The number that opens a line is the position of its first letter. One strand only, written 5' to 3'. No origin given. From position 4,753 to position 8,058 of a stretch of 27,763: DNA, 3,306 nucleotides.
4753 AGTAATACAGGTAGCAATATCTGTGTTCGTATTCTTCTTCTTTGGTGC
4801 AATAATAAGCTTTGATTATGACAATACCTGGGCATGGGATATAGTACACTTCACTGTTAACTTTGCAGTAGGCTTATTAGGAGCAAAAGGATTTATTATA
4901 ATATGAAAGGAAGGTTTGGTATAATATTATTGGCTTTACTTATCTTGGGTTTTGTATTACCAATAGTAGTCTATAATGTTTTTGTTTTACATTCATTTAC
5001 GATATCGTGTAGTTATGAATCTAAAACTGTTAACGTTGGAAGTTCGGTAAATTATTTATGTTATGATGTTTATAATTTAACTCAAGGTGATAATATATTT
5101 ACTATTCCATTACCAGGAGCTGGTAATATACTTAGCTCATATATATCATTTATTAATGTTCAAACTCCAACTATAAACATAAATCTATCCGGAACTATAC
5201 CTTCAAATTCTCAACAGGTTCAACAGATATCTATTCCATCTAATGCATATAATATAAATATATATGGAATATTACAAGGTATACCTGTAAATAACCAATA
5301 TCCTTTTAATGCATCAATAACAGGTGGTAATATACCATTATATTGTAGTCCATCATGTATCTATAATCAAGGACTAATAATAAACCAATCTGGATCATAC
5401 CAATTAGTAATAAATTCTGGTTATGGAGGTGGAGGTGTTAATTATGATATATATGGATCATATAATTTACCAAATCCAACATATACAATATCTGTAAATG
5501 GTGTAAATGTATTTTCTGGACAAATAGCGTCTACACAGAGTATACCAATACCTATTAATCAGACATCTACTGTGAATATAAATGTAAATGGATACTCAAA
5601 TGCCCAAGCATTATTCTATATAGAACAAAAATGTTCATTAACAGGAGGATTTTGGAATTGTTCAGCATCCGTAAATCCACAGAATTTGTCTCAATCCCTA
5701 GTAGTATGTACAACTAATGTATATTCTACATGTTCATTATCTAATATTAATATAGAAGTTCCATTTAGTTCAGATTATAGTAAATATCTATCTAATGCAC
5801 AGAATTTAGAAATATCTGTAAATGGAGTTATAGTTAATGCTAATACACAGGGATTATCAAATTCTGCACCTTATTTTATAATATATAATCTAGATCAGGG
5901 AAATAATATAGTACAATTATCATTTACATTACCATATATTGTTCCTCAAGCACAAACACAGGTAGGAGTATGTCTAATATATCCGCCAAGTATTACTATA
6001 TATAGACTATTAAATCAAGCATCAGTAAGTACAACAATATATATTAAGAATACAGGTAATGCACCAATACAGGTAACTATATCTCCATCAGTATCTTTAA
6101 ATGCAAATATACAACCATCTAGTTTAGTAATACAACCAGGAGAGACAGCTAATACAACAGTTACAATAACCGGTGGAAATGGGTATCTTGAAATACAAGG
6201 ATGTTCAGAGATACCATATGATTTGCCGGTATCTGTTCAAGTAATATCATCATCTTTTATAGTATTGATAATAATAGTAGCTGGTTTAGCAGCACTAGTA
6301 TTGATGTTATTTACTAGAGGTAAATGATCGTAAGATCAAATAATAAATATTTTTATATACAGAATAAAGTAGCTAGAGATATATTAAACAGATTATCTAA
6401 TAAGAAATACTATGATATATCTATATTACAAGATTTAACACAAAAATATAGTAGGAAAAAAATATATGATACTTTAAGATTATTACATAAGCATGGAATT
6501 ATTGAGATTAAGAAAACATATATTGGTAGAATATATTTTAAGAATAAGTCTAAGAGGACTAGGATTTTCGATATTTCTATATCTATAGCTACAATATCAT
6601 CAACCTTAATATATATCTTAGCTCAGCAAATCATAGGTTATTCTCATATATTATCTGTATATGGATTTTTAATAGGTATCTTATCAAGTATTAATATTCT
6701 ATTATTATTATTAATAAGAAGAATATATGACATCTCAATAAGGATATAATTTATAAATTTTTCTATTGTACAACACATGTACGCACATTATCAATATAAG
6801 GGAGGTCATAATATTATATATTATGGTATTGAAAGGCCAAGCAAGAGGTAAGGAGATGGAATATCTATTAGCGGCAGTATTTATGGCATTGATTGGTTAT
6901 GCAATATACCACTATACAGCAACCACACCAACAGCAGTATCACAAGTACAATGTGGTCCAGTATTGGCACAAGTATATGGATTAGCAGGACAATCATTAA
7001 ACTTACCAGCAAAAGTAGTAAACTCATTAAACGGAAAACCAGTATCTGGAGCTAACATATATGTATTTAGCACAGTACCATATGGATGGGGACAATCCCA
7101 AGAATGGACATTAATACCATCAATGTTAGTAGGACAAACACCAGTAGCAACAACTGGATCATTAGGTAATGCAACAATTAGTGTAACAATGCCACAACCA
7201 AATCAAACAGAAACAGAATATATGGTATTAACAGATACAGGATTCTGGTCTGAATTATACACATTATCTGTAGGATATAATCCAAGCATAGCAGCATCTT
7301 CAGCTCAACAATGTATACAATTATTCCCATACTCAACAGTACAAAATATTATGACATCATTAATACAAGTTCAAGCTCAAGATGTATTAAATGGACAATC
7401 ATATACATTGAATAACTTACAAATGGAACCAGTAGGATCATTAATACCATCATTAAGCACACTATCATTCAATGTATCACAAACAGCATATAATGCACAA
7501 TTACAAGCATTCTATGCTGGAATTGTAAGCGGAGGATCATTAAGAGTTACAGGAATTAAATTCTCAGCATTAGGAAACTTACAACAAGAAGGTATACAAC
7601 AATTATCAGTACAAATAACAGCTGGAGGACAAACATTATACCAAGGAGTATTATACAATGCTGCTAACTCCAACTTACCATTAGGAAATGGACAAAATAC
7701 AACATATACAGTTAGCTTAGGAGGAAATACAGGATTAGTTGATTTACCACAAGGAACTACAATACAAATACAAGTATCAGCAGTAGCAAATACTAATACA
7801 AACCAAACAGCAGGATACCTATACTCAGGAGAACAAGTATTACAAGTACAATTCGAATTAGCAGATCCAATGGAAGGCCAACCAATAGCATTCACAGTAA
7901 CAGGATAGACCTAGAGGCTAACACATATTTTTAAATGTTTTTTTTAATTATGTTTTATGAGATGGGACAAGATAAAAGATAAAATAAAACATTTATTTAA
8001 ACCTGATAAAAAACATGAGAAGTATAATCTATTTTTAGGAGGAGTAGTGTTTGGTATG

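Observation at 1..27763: Virus-like element dominated by a hyper-glycosylated secretome, with no recognisable capsid, packaging or integration genes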

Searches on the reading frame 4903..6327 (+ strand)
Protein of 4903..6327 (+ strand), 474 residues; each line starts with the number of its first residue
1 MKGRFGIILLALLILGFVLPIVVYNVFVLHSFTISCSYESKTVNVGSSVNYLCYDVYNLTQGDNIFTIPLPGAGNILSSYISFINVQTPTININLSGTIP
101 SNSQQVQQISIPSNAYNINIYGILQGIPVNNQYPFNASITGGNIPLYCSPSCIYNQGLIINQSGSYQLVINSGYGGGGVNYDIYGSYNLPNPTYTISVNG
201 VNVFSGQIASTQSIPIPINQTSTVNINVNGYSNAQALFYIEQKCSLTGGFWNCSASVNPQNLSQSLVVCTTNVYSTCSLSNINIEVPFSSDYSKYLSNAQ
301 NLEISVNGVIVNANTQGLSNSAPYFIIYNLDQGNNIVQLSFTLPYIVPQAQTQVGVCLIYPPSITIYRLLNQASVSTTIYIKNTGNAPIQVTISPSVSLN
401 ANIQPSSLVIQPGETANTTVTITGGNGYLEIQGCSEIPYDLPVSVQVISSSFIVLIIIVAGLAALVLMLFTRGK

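Call 5: search_protein_families(library=pfam, max_evalue=0.01, proteins=[window:4903-6327:+])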
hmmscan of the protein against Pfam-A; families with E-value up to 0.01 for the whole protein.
window:4903-6327:+ (474 aa): 1 family
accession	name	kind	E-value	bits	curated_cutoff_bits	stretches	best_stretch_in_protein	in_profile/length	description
PF22067.2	Cep192_D3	-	0.0009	19.7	27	1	374-423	18-68/99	Cep192 domain 3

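Call 38: search_protein_families(library=phrogs, max_evalue=0.05, proteins=[window:4903-6327:+])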
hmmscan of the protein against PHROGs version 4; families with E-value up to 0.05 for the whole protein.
window:4903-6327:+ (474 aa): 1 family
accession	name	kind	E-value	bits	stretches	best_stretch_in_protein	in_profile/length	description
phrog_15750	-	unknown function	0.00019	22.6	1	179-241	57-113/168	-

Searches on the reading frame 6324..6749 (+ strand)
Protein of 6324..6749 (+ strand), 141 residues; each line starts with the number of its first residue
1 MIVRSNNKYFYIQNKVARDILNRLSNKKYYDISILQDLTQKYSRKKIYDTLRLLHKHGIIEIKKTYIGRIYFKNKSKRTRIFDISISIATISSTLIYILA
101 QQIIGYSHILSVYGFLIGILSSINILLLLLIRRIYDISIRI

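Call 5: search_protein_families(library=pfam, max_evalue=0.01, proteins=[window:6324-6749:+])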
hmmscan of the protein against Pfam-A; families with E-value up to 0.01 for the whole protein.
window:6324-6749:+ (141 aa): 1 family
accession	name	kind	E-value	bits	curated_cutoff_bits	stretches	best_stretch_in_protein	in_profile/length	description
PF10450.15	POC1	-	0.008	15.6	22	1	16-111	51-144/273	POC1 chaperone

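Call 37: search_protein_families(library=phrogs, max_evalue=0.05, proteins=[window:6324-6749:+])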
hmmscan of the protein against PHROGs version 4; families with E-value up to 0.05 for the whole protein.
window:6324-6749:+ (141 aa): 2 families
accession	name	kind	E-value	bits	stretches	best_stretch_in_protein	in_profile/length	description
phrog_30113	-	unknown function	0.0063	17.3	1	39-114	65-138/231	-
phrog_678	-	DNA, RNA and nucleotide metabolism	0.049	14.2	0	35-81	91-131/346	replication initiation O-like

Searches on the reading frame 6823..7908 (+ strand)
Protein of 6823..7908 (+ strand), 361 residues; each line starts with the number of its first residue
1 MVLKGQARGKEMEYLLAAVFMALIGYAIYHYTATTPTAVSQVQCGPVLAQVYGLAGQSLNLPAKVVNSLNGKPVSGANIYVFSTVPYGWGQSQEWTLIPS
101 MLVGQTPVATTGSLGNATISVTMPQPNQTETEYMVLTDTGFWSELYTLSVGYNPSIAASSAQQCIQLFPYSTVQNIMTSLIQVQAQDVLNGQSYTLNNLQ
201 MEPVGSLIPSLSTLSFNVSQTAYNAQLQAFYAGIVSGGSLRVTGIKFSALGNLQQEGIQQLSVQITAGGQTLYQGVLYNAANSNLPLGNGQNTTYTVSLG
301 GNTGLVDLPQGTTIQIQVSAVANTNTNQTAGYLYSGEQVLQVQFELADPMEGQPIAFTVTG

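Call 5: search_protein_families(library=pfam, max_evalue=0.01, proteins=[window:6823-7908:+])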
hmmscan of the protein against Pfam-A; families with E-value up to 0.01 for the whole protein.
window:6823-7908:+ (361 aa): 0 families

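Call 20: search_protein_families(library=phrogs, max_evalue=0.01, proteins=[window:6823-7908:+])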
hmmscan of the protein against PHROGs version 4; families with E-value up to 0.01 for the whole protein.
window:6823-7908:+ (361 aa): 0 families

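Call 45: find_homologous_proteins(query=window:6823-7908:+, max_evalue=0.001)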
Query window:6823-7908:+ (361 aa): 8 proteins with E <= 0.001 among 3350 candidates.
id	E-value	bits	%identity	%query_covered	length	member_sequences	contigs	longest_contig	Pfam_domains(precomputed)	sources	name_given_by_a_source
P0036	2.9e-226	768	100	100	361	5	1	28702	-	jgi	jgi:hypothetical protein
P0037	1.7e-218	742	100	97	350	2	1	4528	-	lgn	-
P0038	1.4e-202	690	87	100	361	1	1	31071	-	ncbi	-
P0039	2.4e-141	489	62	100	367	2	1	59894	-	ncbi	ncbi:MAG: hypothetical protein ACP5GJ_02615 [Nanopusillaceae archaeon]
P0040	1.7e-131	456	63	92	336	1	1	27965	-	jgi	jgi:hypothetical protein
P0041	3.1e-124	433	58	98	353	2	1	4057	-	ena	-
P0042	1.3e-120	421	57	98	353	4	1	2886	-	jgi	jgi:hypothetical protein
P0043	2.1e-76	275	41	99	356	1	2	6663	-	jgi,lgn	-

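Call 46: find_encoding_contigs(protein=P0039, flank=10000, max_places=3)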
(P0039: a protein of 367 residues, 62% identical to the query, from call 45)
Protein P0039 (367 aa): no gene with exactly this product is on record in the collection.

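Call 49: find_related_loci(query=A2, collection=metagenome_contigs, flank=10000)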
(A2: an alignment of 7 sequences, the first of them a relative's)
Query A2 (361 aa) in metagenome_contigs; peptide patterns used: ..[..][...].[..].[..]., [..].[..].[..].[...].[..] (x = any residue, [..] = any of these).
74 stretches matched a pattern; 4 encode a relative of the query (tblastn E <= 1e-3); 4 distinct loci.
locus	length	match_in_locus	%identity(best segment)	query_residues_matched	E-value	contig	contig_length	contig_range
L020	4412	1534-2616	92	1-361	0e+0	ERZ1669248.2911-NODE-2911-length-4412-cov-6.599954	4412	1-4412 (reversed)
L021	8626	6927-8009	91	1-361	0e+0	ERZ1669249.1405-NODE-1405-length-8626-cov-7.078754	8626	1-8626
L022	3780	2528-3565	56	7-355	7e-128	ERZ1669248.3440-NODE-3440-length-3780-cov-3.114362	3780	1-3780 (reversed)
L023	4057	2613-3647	57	7-354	2e-123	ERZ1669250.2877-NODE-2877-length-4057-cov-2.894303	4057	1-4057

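Call 55: predict_structure(alignment_id=A2)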
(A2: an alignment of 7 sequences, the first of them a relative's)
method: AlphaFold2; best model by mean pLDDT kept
length: 361 residues; sequences in the alignment: 7
mean_pLDDT: 56.0   pTM: 0.51
mean pLDDT of the five models: 56.0, 53.6, 50.0, 49.3, 48.0
residues with pLDDT >= 90: 55; 70-90: 72; 50-70: 47; < 50: 187
segments of 3 or more residues with pLDDT < 50: 1-11, 30-158, 168-202, 301-303, 328-330, 349-352
pLDDT, mean of each block of 10 residues (from residue 1): 39 62 57 35 43 33 29 29 29 24 30 35 32 32 28 41 49 35 32 35 69 82 75 82 87 86 92 92 88 83 64 93 61 80 74 76 82
secondary structure, 60 per line:
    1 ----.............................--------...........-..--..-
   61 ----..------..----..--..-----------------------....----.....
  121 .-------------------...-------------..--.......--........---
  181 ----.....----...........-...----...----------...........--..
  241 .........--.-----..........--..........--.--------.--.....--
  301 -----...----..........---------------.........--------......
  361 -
elements in order: H5-33 H44-52 E108-111 E116-121 E141-143 H161-167 H170-177 H185-189 E194-204 E206-208 E213-215 E226-236 E239-249 E258-267 E270-279 E294-298 E306-308 E313-322 E338-346 E355-360

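Call 58: fold_search(model_id=the predicted structure, library=pdb)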
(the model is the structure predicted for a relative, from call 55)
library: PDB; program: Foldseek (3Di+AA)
matches with E <= 10: 1041; with E <= 0.001: 1
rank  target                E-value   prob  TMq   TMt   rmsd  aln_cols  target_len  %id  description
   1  2okm                  3.8e-04  0.99  0.20  0.37   8.2       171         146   10  Crystal structure of ACE19, the collagen binding subdomain of Enterococcus faecalis surface protein ACE (released 2008-01-22)
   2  4gfx                  1.5e-03  0.97  0.19  0.37  13.3       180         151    8  Crystal structure of the N-terminal domain of TXNIP (released 2014-02-05)
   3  7rb4                  1.8e-03  1.00  0.24  0.16   7.3       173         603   10  Crystal structure of Peptono Toxin, a diphtheria toxin homolog, from Seinonella peptonophila (released 2022-04-20)
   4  5cl2_A                2.2e-03  0.95  0.17  0.22  13.5       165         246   10  Crystal structure of Spo0M, sporulation control protein, from Bacillus subtilis. (released 2015-12-16)
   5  8k2l                  2.4e-03  0.97  0.19  0.13  14.4       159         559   13  Crystal structure of Group 4 Monosaccharide-releasing beta-N-acetylgalactosaminidase NgaP2 from Paenibacillus sp. TS12,  (released 2024-04-24)
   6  1zk5                  2.5e-03  0.60  0.15  0.23  11.0       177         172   15  Escherichia coli F17fG lectin domain complex with N-acetylglucosamine (released 2006-05-02)
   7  4hji_B                2.7e-03  0.75  0.17  0.30  11.3       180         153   13  Structure of the CooA pilin subunit from enterotoxigenic Escherichia coli (released 2012-12-19)
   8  4f27_A                3.0e-03  0.97  0.23  0.24  16.3       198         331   12  Crystal structures reveal the multi-ligand binding mechanism of the Staphylococcus aureus ClfB (released 2012-08-08)
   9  9ccw_A                3.0e-03  0.82  0.17  0.30  13.2       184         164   11  CryoEM Structure of Escherichia coli FimCH in complex with 2C07 Fab (released 2025-07-02)
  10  4b60_A                3.1e-03  0.98  0.22  0.26  16.2       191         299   14  Structure of rFnBPA(189-505) in complex with fibrinogen gamma chain C- terminal peptide (released 2013-10-09)
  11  4xoc_A                3.1e-03  0.91  0.19  0.33   9.9       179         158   11  Crystal structure of the FimH lectin domain from E.coli F18 in complex with heptyl alpha-D-mannopyrannoside (released 2016-01-27)
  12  4k0o_A                3.1e-03  0.41  0.12  0.21  11.6       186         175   13  F17b-G lectin domain with bound GlcNAc(beta1-3)Gal (released 2013-04-17)
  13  4b5z                  3.3e-03  0.98  0.23  0.26  14.8       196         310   12  Structure of the apo-rFnBPA(189-505) from Staphylococcus aureus (released 2013-10-09)
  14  5fs5                  3.3e-03  0.84  0.17  0.30  10.2       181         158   12  Breaking down the wall: mutation of the tyrosine gate of the universal Escherichia coli fimbrial adhesin FimH (released 2016-11-30)
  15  4hji_A                3.7e-03  0.82  0.18  0.32   8.9       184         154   14  Structure of the CooA pilin subunit from enterotoxigenic Escherichia coli (released 2012-12-19)
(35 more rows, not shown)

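Call 67: find_related_loci(query=A2, collection=viral_contigs, flank=10000)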
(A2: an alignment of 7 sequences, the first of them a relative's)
Query A2 (361 aa) in viral_contigs; peptide patterns used: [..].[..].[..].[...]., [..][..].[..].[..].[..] (x = any residue, [..] = any of these).
88 stretches matched a pattern, but none encodes a relative of the query by tblastn (E <= 1e-3).

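Call 86: fold_search(model_id=the predicted structure, library=viral)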
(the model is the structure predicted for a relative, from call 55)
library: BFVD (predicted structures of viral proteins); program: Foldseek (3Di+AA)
matches with E <= 10: 654; with E <= 0.001: 7
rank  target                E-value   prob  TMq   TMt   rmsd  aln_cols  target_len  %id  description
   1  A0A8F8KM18            6.0e-05  1.00  0.25  0.42   7.7       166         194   12  Uncharacterized protein [Clandestinovirus]
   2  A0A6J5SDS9            3.2e-04  0.82  0.19  0.21  22.8       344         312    9  Uncharacterized protein [uncultured Caudovirales phage]
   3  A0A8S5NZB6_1          3.4e-04  0.75  0.18  0.09  42.0       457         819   11  Tail fiber protein [Ackermannviridae sp. ctClB2]
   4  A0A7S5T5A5            3.4e-04  0.63  0.18  0.09  22.4       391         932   12  (no name in the UniProt tables at hand)
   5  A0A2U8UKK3            4.0e-04  0.99  0.21  0.20  17.0       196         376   12  Minor tail protein [Gordonia phage Sour]
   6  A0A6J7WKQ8            8.1e-04  0.28  0.13  0.10  36.1       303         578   12  Uncharacterized protein [uncultured Caudovirales phage]
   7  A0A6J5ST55            9.1e-04  0.82  0.19  0.10  34.1       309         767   12  Collagen triple helix repeat [uncultured Caudovirales phage]
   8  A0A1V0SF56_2          1.2e-03  0.87  0.21  0.08  26.4       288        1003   11  Collagen triple helix repeat motif-containing protein [Hokovirus HKV1]
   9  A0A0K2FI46            1.5e-03  0.96  0.20  0.12  10.7       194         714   13  Uncharacterized protein [Achromobacter phage phiAxp-3]
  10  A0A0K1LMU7            1.7e-03  0.35  0.12  0.09  33.7       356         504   11  Tail protein [Caulobacter phage Sansa]
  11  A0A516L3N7            1.8e-03  0.35  0.17  0.12  25.0       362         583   10  (no name in the UniProt tables at hand)
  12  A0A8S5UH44            1.9e-03  0.72  0.20  0.06  23.4       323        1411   14  Uncharacterized protein [Myoviridae sp. ctshb19]
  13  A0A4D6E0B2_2          1.9e-03  0.69  0.20  0.09  20.7       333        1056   16  (no name in the UniProt tables at hand)
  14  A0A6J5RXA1            2.0e-03  0.30  0.11  0.14  23.4       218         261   15  Uncharacterized protein [uncultured Caudovirales phage]
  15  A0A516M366            2.3e-03  0.12  0.10  0.07  30.4       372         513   10  (no name in the UniProt tables at hand)
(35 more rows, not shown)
